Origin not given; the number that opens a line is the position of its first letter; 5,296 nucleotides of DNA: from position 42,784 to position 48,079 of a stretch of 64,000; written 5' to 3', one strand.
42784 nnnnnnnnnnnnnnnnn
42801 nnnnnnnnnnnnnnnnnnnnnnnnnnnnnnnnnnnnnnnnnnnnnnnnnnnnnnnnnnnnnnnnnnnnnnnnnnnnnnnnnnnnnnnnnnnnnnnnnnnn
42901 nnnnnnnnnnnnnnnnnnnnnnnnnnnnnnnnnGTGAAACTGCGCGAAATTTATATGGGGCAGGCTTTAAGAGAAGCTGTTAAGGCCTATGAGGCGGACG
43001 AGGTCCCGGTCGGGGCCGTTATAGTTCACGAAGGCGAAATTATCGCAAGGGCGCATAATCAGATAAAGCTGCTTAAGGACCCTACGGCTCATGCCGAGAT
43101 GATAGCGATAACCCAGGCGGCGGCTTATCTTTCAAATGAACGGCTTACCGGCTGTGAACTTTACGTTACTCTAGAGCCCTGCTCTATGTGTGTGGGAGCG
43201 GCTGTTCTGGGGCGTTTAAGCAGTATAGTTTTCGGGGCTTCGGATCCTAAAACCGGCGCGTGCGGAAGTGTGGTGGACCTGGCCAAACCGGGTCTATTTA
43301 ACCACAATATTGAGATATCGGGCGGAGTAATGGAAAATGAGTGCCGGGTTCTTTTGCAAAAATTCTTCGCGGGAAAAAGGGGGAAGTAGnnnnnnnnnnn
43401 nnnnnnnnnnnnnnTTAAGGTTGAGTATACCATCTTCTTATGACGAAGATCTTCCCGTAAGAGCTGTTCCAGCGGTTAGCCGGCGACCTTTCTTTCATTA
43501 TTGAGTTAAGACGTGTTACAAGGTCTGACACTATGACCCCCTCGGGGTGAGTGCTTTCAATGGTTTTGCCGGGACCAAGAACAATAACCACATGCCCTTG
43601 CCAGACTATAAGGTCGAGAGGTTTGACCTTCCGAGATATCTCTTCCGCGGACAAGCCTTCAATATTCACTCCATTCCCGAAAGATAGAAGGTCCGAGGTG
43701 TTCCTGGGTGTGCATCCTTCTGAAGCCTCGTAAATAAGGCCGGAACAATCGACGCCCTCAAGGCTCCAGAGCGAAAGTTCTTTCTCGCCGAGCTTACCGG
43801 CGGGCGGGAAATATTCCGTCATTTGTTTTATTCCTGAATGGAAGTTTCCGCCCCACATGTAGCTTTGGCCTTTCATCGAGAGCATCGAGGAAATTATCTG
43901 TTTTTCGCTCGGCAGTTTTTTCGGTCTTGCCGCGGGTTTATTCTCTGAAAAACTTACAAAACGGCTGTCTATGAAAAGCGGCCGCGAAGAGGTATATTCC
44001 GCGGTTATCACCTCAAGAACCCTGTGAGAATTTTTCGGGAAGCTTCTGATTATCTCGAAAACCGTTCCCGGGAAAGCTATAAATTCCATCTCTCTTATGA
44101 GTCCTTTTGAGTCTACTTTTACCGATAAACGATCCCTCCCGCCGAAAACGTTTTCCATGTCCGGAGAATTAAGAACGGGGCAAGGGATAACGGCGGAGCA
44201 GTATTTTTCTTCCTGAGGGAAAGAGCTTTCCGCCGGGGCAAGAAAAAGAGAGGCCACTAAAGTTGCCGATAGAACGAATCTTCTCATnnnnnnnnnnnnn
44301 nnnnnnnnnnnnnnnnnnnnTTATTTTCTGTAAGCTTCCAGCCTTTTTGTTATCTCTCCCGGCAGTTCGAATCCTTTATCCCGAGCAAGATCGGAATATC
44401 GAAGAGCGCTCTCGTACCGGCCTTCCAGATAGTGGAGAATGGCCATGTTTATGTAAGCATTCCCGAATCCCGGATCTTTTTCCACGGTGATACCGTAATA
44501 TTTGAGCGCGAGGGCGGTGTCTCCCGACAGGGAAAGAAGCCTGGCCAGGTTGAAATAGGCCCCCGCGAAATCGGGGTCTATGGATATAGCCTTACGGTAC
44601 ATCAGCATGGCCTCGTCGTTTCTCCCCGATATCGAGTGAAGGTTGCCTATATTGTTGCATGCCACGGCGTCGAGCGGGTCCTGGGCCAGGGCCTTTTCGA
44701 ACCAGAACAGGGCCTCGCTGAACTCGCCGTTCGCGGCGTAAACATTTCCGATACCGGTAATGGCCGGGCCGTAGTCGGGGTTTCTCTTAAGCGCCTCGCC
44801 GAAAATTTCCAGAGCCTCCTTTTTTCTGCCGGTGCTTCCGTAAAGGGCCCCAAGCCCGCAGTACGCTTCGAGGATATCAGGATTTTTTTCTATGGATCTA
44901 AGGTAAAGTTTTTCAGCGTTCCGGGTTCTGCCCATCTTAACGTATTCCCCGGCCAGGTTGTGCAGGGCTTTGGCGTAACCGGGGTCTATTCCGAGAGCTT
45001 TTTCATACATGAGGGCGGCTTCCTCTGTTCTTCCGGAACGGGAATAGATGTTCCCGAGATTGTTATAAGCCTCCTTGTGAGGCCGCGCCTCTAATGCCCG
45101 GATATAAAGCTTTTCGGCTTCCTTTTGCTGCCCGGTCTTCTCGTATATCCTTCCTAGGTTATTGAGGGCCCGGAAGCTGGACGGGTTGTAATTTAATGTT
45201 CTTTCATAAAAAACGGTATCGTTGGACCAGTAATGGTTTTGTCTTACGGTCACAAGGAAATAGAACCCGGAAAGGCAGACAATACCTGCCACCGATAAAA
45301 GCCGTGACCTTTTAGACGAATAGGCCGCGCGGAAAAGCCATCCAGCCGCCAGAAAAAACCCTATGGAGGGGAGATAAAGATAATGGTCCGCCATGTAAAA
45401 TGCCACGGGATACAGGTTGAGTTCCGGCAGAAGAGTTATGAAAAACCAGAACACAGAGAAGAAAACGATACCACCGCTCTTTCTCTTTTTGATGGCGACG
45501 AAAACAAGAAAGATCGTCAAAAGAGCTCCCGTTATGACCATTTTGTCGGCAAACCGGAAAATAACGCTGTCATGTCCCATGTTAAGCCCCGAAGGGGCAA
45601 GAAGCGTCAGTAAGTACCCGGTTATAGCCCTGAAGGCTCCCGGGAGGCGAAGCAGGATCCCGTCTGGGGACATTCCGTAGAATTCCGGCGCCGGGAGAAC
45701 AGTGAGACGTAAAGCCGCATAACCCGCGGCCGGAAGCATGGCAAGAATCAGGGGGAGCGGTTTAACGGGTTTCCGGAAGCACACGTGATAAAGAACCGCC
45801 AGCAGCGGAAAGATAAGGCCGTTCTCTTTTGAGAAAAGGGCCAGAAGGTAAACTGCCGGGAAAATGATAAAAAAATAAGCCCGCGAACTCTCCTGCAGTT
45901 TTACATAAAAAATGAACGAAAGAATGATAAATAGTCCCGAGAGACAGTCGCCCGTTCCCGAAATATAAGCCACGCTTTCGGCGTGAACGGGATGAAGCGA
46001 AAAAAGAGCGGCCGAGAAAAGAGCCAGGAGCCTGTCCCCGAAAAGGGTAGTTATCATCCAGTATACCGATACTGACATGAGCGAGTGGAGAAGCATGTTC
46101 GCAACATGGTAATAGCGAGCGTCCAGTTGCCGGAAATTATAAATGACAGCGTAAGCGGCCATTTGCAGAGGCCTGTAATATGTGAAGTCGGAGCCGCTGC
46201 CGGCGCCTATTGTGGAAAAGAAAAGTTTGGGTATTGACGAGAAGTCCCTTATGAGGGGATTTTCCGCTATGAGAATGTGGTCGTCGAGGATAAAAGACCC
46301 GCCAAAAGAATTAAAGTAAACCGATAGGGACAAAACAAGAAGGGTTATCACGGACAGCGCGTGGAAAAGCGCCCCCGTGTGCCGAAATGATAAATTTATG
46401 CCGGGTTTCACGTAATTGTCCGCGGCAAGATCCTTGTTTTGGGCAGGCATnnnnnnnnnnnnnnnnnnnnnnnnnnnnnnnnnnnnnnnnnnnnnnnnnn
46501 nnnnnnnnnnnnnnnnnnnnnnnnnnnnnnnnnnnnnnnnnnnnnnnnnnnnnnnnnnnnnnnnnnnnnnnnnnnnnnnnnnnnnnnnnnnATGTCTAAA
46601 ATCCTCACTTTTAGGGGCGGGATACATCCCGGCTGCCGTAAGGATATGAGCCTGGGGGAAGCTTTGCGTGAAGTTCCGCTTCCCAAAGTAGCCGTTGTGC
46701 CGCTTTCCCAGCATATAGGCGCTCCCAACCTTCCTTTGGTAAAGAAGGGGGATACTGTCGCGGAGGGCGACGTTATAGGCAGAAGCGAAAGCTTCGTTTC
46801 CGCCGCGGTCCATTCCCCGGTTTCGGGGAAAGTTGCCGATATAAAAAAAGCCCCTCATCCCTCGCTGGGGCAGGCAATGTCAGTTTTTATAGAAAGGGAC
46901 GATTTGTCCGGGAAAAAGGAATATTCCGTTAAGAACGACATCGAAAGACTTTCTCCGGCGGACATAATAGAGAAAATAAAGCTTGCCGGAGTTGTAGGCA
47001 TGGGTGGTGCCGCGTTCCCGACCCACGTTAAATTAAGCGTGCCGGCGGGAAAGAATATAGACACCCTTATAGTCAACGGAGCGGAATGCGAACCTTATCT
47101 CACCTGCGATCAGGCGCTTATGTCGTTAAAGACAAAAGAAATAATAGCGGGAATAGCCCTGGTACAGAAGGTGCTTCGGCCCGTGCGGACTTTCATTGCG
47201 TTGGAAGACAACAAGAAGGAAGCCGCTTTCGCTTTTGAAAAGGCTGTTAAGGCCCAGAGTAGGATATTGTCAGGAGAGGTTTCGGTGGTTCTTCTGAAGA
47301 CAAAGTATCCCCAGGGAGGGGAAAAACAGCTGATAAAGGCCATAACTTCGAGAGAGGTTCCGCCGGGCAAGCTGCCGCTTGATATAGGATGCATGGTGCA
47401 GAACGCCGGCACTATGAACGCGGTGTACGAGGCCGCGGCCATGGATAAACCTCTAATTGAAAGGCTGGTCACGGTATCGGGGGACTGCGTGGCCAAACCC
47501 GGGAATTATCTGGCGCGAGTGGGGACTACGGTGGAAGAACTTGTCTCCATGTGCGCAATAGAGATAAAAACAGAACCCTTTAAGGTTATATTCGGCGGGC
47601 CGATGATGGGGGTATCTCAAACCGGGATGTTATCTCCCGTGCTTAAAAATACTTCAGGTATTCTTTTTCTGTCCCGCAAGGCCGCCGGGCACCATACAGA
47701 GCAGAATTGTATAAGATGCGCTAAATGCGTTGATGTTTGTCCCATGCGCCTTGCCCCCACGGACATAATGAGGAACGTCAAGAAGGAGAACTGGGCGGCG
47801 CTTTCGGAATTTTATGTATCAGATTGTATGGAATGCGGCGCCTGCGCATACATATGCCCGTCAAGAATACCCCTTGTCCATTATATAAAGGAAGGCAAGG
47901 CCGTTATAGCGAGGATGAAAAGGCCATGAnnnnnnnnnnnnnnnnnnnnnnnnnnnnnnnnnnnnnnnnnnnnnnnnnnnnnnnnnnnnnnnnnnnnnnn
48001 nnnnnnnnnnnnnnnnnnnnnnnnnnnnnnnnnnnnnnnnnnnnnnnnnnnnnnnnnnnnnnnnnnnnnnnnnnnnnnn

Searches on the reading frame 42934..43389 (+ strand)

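Call 36: search_protein_families(library=pfam, proteins=[window:42934-43389:+], max_evalue=0.00001)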
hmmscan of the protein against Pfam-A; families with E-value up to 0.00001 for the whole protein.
window:42934-43389:+ (151 aa): 2 families
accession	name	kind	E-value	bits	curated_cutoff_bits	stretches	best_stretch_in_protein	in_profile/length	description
PF14437.12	MafB19-deam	-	1.3e-38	132.5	27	1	5-147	4-140/142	MafB19-like deaminase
PF00383.29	dCMP_cyt_deam_1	-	2.8e-27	95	25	1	3-101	3-101/102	Cytidine and deoxycytidylate deaminase zinc-binding region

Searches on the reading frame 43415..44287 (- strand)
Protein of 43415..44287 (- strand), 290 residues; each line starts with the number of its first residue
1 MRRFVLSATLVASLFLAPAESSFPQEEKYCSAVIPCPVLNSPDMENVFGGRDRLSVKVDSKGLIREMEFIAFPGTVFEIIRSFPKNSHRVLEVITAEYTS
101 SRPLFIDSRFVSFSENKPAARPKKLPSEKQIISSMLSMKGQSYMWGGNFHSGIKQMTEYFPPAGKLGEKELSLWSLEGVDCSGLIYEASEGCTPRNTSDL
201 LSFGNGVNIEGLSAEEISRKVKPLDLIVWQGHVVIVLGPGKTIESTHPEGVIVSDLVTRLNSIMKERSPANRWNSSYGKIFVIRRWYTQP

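Call 94: search_protein_families(library=pfam, proteins=[window:43415-44287:-], max_evalue=0.00001)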
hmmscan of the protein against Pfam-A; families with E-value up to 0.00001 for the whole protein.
window:43415-44287:- (290 aa): 0 families

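Call 98: search_protein_families(library=pfam, proteins=[window:43415-44287:-], max_evalue=0.001)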
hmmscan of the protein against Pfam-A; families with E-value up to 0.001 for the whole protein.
window:43415-44287:- (290 aa): 1 family
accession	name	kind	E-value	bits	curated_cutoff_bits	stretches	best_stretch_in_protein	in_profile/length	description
PF00877.26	NLPC_P60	-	9.3e-05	22.8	23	1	140-257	1-92/105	NlpC/P60 family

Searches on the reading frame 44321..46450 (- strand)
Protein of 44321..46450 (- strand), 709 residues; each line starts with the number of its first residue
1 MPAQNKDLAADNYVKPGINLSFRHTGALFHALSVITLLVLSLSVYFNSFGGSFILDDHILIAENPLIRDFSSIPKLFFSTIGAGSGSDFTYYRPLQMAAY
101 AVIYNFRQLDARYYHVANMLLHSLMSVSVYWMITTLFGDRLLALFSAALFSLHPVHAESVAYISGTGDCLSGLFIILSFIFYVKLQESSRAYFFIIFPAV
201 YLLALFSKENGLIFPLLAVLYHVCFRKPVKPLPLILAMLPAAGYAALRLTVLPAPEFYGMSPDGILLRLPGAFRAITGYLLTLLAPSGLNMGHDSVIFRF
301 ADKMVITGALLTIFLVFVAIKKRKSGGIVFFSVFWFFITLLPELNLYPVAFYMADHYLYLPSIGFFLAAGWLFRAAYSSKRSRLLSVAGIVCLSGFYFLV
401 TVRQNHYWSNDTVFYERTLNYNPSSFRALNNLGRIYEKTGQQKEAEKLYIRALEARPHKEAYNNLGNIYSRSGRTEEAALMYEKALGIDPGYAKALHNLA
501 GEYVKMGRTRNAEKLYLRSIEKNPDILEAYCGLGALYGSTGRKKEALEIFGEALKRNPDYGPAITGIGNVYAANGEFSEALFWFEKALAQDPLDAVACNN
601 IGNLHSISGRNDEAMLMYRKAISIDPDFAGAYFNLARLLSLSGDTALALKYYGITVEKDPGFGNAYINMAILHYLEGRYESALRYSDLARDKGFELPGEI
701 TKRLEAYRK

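Call 94: search_protein_families(library=pfam, proteins=[window:44321-46450:-], max_evalue=0.00001)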
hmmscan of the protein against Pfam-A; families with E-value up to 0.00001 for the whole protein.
window:44321-46450:- (709 aa): 20 families
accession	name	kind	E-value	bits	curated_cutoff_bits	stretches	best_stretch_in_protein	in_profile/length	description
PF00515.34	TPR_1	-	1.4e-49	164.4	27.8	3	460-492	2-34/34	Tetratricopeptide repeat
PF13431.12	TPR_17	-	8.5e-44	144.6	24.4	1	618-649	2-33/34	Tetratricopeptide repeat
PF07719.23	TPR_2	-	1.6e-43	143.6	27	1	460-491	2-33/34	Tetratricopeptide repeat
PF13181.12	TPR_8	-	5.1e-40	132.7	25.7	2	460-491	2-33/34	Tetratricopeptide repeat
PF13176.12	TPR_7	-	5.5e-34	113.8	27.9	0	428-459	1-32/36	Tetratricopeptide repeat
PF13424.12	TPR_12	-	1.7e-33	115.1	30.1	2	426-488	3-74/77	Tetratricopeptide repeat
PF14559.12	TPR_19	-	3.2e-33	114.3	25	2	544-595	8-59/68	Tetratricopeptide repeat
PF13414.12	TPR_11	-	2e-27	95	26.8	1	608-638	7-37/42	TPR repeat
PF13432.12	TPR_16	-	3.6e-27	94.9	32.7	1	444-493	15-65/65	Tetratricopeptide repeat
PF13428.12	TPR_14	-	3.9e-27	92.4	23.5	0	460-500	2-42/44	Tetratricopeptide repeat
PF13374.12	TPR_10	-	5e-27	93.5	27.5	0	428-456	4-32/42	Tetratricopeptide repeat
PF13174.12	TPR_6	-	8.3e-10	39.1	26.3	0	631-660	2-31/33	Tetratricopeptide repeat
PF23914.1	TPR_CcmH_CycH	-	4.3e-08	33.6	42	0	587-685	42-143/158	Cytochrome c-type biogenesis protein H TPR domain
PF25063.1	ARM_TT21_C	-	7.1e-08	33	35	0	414-456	117-159/209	Tetratricopeptide repeat protein 21 C-terminal ARM domain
PF13371.12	TPR_9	-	4.2e-07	30.3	35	0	604-658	4-58/73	Tetratricopeptide repeat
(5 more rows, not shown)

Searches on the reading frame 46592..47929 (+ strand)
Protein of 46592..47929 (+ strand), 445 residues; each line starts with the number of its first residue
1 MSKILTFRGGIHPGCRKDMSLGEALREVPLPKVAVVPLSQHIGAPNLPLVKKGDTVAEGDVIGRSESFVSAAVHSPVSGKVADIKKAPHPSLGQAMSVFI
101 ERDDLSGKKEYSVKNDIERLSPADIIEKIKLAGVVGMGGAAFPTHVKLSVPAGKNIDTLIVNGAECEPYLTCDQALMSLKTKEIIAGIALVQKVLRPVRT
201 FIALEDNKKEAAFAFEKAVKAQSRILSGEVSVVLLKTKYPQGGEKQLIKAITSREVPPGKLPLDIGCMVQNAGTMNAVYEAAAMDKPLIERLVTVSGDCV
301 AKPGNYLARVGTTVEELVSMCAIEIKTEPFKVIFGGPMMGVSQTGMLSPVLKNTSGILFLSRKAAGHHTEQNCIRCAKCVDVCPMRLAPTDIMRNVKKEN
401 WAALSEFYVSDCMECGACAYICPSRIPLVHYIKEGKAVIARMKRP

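Call 94: search_protein_families(library=pfam, proteins=[window:46592-47929:+], max_evalue=0.00001)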
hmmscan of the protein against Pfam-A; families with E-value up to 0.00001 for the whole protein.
window:46592-47929:+ (445 aa): 10 families
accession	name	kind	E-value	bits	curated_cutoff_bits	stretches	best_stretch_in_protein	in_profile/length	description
PF01512.22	Complex1_51K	-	9.5e-51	172.1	31.2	1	129-280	1-150/150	Nuo51 FMN-binding domain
PF13375.12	RnfC_N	-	2.3e-31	108.2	25.6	1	6-103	2-99/101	RnfC Barrel sandwich hybrid domain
PF13237.11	Fer4_10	-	5.1e-09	36.4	25.5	1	370-423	6-53/53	4Fe-4S dicluster domain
PF10531.15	SLBB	-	5.3e-09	36.2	27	1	293-341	2-54/55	SLBB domain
PF12838.12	Fer4_7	-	4.3e-08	34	27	1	372-425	1-51/52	4Fe-4S dicluster domain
PF13183.11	Fer4_8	-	1.5e-07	32.3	27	1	371-426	3-68/68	4Fe-4S dicluster domain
PF13187.11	Fer4_9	-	3.2e-07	30.7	27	1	372-425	1-50/52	4Fe-4S dicluster domain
PF13534.11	Fer4_17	-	8.4e-07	29.9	22.2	1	372-426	1-60/61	4Fe-4S dicluster domain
PF00037.32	Fer4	-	1.4e-06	28.3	21.1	0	371-385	6-20/24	4Fe-4S binding domain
PF12797.12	Fer4_2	-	1.9e-06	27.9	24.5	0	370-384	7-21/22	4Fe-4S binding domain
